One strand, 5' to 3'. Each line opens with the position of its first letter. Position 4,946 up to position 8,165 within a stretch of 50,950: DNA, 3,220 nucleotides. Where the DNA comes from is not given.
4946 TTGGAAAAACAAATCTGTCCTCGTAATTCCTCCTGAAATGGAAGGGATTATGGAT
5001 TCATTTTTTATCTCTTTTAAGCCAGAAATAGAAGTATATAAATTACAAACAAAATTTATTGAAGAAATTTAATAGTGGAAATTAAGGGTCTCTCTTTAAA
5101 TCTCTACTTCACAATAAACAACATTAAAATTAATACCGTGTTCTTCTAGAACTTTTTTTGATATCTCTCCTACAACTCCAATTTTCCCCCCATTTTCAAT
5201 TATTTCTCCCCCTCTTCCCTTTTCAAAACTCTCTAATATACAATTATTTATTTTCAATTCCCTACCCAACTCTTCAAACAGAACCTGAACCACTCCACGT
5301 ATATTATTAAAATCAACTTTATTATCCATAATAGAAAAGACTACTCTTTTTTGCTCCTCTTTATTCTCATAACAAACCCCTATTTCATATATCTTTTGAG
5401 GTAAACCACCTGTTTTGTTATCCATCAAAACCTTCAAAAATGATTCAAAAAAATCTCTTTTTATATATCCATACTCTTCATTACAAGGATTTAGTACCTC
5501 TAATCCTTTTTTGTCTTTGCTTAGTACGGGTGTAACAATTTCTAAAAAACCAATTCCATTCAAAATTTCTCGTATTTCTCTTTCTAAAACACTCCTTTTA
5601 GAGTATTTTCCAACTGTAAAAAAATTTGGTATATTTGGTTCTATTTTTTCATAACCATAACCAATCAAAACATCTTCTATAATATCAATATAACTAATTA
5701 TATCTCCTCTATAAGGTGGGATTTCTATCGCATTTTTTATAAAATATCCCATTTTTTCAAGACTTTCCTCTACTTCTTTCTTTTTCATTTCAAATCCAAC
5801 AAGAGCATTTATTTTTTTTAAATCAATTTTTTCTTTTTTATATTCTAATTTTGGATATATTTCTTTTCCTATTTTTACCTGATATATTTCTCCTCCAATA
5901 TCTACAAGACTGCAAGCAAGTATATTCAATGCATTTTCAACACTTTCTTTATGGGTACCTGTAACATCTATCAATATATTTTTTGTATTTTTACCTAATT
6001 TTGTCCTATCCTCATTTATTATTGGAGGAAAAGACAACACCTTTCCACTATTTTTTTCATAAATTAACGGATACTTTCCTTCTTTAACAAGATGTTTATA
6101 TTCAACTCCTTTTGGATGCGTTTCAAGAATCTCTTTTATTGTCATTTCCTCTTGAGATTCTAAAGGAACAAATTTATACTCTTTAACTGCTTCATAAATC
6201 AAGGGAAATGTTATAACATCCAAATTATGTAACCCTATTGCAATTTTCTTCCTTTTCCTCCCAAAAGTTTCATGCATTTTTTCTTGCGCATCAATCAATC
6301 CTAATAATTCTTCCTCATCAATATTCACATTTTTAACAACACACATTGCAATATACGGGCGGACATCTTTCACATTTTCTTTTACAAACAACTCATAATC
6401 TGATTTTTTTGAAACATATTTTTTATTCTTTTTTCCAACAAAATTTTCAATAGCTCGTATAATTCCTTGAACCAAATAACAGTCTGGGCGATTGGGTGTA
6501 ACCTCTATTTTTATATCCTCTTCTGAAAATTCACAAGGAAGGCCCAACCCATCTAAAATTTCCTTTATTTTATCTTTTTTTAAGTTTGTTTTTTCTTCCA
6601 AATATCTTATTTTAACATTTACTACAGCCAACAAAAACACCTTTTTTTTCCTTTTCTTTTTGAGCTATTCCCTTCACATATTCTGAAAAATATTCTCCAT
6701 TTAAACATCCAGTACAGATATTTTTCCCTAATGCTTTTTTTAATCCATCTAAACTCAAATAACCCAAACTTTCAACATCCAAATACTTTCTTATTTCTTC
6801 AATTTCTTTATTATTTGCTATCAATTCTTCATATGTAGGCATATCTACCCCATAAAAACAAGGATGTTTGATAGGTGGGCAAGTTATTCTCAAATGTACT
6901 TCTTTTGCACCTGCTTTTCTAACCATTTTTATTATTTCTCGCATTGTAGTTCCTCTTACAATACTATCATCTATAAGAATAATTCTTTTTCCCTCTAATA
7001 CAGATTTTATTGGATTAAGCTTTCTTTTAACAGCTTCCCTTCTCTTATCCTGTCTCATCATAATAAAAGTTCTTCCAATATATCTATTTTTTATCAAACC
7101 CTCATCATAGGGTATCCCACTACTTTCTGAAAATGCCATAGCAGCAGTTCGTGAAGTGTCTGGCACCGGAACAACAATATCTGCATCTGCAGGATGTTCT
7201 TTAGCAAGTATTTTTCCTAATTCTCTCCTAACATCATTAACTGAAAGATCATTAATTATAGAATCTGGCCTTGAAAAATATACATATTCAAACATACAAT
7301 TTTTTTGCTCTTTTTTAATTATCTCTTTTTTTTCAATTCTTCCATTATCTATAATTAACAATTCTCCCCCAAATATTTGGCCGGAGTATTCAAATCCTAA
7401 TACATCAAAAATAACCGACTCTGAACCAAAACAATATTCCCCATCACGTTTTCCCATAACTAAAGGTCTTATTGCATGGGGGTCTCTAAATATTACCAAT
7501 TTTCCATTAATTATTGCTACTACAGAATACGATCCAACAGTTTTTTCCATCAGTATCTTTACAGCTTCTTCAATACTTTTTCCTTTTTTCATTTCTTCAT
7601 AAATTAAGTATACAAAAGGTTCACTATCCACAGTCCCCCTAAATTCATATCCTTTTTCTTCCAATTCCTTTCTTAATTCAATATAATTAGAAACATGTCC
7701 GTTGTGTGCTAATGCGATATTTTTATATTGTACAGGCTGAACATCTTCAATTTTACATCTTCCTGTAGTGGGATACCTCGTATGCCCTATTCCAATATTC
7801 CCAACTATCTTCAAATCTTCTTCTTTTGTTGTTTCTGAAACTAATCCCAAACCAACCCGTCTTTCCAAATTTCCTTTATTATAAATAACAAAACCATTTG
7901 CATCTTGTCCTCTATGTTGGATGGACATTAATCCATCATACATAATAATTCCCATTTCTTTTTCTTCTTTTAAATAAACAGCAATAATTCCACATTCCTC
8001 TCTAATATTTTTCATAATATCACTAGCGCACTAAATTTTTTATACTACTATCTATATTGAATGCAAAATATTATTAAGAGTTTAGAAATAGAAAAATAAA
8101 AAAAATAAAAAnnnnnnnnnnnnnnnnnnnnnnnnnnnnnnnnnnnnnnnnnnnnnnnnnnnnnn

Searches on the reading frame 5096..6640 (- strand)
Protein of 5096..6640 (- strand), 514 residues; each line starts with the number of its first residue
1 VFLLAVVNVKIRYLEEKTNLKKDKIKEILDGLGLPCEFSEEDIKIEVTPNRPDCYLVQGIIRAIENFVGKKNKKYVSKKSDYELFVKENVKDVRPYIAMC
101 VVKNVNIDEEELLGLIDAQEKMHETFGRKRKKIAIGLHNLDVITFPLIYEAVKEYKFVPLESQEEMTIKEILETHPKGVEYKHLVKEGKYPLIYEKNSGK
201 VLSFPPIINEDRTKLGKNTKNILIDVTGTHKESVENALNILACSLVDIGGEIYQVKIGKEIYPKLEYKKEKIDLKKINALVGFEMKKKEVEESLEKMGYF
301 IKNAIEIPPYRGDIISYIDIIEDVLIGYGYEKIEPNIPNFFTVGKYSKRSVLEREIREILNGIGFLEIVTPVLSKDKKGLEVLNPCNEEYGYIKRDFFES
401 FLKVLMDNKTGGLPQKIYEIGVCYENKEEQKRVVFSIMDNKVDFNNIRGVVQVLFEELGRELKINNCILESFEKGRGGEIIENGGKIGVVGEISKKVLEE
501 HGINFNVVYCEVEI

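Call 73: search_protein_families(library=pfam, proteins=[window:5096-6640:-], max_evalue=0.00001)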
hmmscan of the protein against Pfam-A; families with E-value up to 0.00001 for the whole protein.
window:5096-6640:- (514 aa): 2 families
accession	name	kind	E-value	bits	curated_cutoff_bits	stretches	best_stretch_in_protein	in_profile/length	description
PF17759.6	tRNA_synthFbeta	-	7.4e-24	84.8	22.4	1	335-513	3-213/214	Phenylalanyl tRNA synthetase beta chain CLM domain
PF03484.21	B5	-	4.7e-19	68.8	28.6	1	271-330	2-67/67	tRNA synthetase B5 domain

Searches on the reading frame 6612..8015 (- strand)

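Call 73: search_protein_families(library=pfam, proteins=[window:6612-8015:-], max_evalue=0.00001)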
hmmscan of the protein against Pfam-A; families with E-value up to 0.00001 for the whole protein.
window:6612-8015:- (467 aa): 3 families
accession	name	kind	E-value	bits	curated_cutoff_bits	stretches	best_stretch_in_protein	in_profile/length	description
PF13522.11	GATase_6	-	2.1e-20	73.5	27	1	70-199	8-130/130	Glutamine amidotransferase domain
PF13537.11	GATase_7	-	2.2e-17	63.6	25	1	91-201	12-119/123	Glutamine amidotransferase domain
PF00156.33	Pribosyltran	-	3.9e-09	36.4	26.3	1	259-378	12-123/158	Phosphoribosyl transferase domain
